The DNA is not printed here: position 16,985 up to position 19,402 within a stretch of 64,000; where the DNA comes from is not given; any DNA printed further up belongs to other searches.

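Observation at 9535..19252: Four-gene sensor kinase operon alternating canonical and His-less H-boxes, with no response regulator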

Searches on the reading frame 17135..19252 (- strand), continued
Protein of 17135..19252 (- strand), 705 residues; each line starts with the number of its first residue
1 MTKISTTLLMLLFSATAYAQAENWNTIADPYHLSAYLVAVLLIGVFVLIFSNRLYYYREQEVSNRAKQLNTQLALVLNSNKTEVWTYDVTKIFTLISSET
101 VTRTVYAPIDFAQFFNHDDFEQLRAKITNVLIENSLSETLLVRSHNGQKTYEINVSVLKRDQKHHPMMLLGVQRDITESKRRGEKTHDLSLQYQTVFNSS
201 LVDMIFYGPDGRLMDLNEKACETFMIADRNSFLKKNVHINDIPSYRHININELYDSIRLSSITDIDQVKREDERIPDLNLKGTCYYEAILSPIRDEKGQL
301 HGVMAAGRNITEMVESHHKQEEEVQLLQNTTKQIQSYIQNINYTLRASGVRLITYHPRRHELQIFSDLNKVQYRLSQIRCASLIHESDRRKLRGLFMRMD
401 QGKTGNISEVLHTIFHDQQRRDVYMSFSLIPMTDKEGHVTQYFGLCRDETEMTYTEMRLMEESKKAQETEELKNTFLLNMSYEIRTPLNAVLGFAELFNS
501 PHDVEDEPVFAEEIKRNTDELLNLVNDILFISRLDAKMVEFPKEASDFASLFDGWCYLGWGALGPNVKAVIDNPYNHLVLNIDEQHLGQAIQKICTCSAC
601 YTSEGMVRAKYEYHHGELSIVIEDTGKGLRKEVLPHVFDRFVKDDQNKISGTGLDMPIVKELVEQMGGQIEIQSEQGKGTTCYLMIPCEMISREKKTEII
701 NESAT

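Call 68: search_protein_representatives(alignment_id=A1)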
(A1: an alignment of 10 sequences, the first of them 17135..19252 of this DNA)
Query: 10 sequences, 712 profile positions. Proteins with E-value up to 0.001 (for the whole library): 1181308; up to 1e-10: 618178; up to 1e-30: 42478. The best 150 are listed.
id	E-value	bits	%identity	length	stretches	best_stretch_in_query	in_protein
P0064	0.0e+00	1313.4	-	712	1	1-712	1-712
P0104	0.0e+00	1249.7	-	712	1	1-711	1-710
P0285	0.0e+00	1010.9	-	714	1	7-711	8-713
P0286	1.7e-257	873.0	-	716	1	8-709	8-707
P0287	7.6e-255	864.3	-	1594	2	44-707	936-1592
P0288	6.5e-243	824.8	-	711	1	7-707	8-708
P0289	2.3e-238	809.8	-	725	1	10-707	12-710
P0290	1.4e-231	787.4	-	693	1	46-710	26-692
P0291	2.3e-212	723.9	-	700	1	43-709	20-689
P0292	1.2e-209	714.9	-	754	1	197-708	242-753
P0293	6.8e-202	689.2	-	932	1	41-708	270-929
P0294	3.0e-200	683.8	-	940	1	43-709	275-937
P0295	3.8e-196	670.2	-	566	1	191-711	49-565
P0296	2.7e-195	667.4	-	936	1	44-706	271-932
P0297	1.0e-186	639.1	-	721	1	4-710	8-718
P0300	4.6e-183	627.0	-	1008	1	34-705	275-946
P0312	3.5e-163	561.3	-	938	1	44-710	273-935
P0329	2.7e-136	472.4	-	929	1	37-709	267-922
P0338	2.6e-125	436.1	-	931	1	54-700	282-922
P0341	4.2e-123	428.8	-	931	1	31-709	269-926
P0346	2.5e-113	396.5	-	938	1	50-704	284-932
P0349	4.6e-111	389.0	-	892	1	46-708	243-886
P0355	1.5e-105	370.8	-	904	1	51-707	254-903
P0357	3.8e-105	369.4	-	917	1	32-708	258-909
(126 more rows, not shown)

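Call 70: list_cluster_members(proteins=[P0293, P0294, P0300, P0312, P0329, P0338, P0341, P0349, P0355, P0357])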
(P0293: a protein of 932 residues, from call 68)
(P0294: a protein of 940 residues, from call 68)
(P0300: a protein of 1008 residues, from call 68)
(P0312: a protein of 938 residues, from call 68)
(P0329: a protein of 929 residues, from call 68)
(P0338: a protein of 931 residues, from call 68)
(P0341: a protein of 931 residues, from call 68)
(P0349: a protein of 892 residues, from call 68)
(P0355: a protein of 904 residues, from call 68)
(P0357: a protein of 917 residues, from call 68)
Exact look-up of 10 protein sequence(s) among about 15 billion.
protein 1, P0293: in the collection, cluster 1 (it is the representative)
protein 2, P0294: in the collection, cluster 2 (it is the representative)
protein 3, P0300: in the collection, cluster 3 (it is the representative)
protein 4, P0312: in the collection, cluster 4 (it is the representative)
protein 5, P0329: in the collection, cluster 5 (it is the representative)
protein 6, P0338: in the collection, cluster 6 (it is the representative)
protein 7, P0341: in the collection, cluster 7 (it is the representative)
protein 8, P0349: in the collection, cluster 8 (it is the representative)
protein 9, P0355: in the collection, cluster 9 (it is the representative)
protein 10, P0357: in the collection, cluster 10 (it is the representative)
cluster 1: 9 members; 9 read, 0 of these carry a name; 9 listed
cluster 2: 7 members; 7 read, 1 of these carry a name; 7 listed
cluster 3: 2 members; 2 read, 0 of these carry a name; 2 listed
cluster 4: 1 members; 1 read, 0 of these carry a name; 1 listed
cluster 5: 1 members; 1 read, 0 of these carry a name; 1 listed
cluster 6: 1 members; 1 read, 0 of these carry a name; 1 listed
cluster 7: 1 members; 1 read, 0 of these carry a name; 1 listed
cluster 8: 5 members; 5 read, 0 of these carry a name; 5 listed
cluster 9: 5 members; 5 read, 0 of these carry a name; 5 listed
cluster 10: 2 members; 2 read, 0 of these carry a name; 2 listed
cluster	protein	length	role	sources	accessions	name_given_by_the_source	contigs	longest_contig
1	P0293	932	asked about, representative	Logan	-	-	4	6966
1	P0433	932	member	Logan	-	-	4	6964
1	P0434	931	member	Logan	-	-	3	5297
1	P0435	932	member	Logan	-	-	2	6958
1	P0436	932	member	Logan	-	-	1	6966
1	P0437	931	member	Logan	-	-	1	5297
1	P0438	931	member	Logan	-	-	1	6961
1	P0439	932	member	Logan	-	-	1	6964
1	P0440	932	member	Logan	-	-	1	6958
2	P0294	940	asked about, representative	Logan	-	-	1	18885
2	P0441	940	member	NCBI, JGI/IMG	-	PAS domain S-box-containing protein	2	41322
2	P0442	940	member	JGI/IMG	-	-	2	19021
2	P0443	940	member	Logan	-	-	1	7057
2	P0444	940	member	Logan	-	-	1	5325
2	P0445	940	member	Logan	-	-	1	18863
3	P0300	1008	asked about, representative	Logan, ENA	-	-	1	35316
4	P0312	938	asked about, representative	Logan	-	-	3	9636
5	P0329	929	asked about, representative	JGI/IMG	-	-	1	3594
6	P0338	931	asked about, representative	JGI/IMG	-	-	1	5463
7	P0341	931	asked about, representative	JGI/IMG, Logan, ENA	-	-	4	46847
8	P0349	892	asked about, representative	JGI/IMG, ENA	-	-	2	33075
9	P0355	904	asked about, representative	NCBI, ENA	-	-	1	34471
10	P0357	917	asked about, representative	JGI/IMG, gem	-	-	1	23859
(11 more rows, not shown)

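Call 77: find_homologous_proteins(query=P0355, max_evalue=1e-30)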
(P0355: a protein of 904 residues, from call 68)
Query P0355 (904 aa): 21 proteins with E <= 1e-30 among 8000 candidates.
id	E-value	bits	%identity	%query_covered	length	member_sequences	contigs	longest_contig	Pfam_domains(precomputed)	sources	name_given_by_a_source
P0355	0.0e+0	2047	100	100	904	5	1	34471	PF13426.14,PF00497.26,PF08448.17,PF02518.32,PF00512.32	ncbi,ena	-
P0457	0.0e+0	1165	57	100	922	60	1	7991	PF00497.26,PF02518.32,PF00512.32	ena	-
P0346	1.4e-198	680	39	97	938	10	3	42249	PF00497.26,PF02518.32,PF00512.32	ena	-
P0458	3.0e-128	447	29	96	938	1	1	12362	PF13426.14,PF00497.26,PF08448.17,PF02518.32,PF00512.32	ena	-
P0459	4.9e-50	189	29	50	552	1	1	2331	PF00497.26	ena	-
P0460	1.1e-49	187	29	50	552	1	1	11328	PF00497.26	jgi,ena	-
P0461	1.3e-49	187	29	50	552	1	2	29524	PF00497.26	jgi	-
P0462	1.4e-49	187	29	50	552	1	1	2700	PF00497.26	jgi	-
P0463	4.3e-49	185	28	50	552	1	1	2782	PF00497.26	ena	-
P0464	2.3e-47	180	28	50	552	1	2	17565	PF00497.26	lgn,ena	-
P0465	3.8e-38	149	27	59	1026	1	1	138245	PF08447.19,PF13426.14,PF13188.14,PF24820.2,PF08448.17,PF02518.32,PF00512.32,PF00989.32,PF00072.31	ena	-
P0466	1.1e-35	141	28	47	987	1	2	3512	PF08447.19,PF13426.14,PF12860.14,PF08448.17,PF02518.32,PF00512.32,PF00989.32,PF00072.31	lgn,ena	-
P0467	1.5e-35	141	30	28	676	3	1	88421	PF08447.19,PF13426.14,PF00497.26,PF08448.17,PF02518.32,PF00512.32,PF00989.32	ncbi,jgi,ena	jgi:PAS domain S-box-containing protein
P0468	2.2e-34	137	25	58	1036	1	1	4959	PF08447.19,PF13426.14,PF13188.14,PF12860.14,PF08448.17,PF02518.32,PF00512.32,PF00989.32,PF00072.31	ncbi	-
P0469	2.4e-34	137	25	58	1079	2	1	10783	PF08447.19,PF13426.14,PF13188.14,PF12860.14,PF08448.17,PF02518.32,PF00512.32,PF00989.32,PF00072.31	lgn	-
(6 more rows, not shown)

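Call 79: find_encoding_contigs(protein=P0346, flank=10000, max_places=2)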
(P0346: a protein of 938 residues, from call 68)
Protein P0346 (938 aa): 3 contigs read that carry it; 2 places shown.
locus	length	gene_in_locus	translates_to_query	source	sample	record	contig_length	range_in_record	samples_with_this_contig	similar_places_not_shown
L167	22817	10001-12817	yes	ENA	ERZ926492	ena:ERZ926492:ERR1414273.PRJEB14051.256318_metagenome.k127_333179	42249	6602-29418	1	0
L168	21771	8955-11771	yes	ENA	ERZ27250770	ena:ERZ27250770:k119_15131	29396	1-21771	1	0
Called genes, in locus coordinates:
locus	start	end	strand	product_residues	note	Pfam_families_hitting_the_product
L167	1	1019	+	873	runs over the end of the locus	PF01411:tRNA-synt_2c, PF07973:tRNA_SAD, PF02272:DHHA1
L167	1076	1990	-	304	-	PF00892:EamA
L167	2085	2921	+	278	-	PF00005:ABC_tran (faint), PF13304:AAA_21, PF13175:AAA_15, PF02463:SMC_N (weak)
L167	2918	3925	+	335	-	PF14491:DUF4435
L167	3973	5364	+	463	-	PF01053:Cys_Met_Meta_PP, PF00155:Aminotran_1_2 (weak), PF06838:Met_gamma_lyase (weak), PF01041:DegT_DnrJ_EryC1, PF02347:GDC-P (weak), PF00266:Aminotran_5 (weak)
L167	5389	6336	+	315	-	PF00291:PALP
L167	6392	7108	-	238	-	PF16412:DUF5020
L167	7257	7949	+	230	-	PF00072:Response_reg, PF00486:Trans_reg_C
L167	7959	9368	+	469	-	PF00512:HisKA, PF02518:HATPase_c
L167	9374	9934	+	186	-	PF00583:Acetyltransf_1, PF13508:Acetyltransf_7 (weak), PF08445:FR47 (weak), PF13673:Acetyltransf_10 (weak)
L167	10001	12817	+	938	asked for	PF00497:SBP_bac_3, PF00512:HisKA, PF02518:HATPase_c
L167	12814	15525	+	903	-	PF00497:SBP_bac_3, PF13426:PAS_9 (faint), PF00512:HisKA, PF02518:HATPase_c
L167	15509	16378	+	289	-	PF02311:AraC_binding, PF00165:HTH_AraC, PF12833:HTH_18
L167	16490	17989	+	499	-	PF00370:FGGY_N, PF02782:FGGY_C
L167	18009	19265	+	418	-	PF06134:RhaA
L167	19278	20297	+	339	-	PF06379:RhaT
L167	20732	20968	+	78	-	-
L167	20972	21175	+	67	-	-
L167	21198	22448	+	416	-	PF25975:CzcB_C (weak), PF25967:RND-MFP_C (weak)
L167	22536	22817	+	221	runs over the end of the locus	PF00005:ABC_tran, PF13304:AAA_21 (faint)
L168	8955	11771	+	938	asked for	PF00497:SBP_bac_3, PF00512:HisKA, PF02518:HATPase_c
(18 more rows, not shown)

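Call 81: find_encoding_contigs(protein=P0355, flank=10000, max_places=2)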
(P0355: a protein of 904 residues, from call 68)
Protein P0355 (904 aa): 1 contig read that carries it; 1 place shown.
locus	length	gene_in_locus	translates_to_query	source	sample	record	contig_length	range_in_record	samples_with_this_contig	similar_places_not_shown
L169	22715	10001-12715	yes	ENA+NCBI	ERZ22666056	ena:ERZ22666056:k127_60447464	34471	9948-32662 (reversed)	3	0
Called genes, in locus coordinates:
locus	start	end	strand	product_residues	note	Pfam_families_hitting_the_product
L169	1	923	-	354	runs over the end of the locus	PF13004:BACON (faint)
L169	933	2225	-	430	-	PF14135:DUF4302, PF16377:DUF4987 (weak)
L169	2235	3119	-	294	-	PF15890:Peptidase_Mx1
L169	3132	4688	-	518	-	PF14322:SusD-like_3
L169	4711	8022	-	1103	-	PF13620:CarboxypepD_reg, PF13715:CarbopepD_reg_2, PF07715:Plug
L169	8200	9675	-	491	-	PF12833:HTH_18, PF00165:HTH_AraC (weak)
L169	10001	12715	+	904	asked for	PF00497:SBP_bac_3, PF08448:PAS_4 (faint), PF13426:PAS_9 (weak), PF00512:HisKA, PF02518:HATPase_c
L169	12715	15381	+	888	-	PF00497:SBP_bac_3, PF13426:PAS_9 (faint), PF00512:HisKA, PF02518:HATPase_c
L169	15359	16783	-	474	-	PF05970:PIF1, PF13604:AAA_30, PF09848:SLFN-g3_helicase (weak), PF13245:AAA_19, PF13538:UvrD_C_2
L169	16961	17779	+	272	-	PF12864:DUF3822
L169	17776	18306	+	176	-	PF03602:Cons_hypoth95, PF13847:Methyltransf_31 (weak)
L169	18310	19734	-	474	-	PF13396:PLDc_N, PF13091:PLDc_2, PF00614:PLDc (weak), PF13091:PLDc_2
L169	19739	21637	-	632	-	PF01807:Zn_ribbon_DnaG, PF08275:DNAG_N, PF01751:Toprim, PF13155:Toprim_2, PF13662:Toprim_4, PF28534:DUF8430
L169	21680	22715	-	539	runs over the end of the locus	PF00657:Lipase_GDSL, PF13472:Lipase_GDSL_2, PF16822:ALGX (faint), PF13472:Lipase_GDSL_2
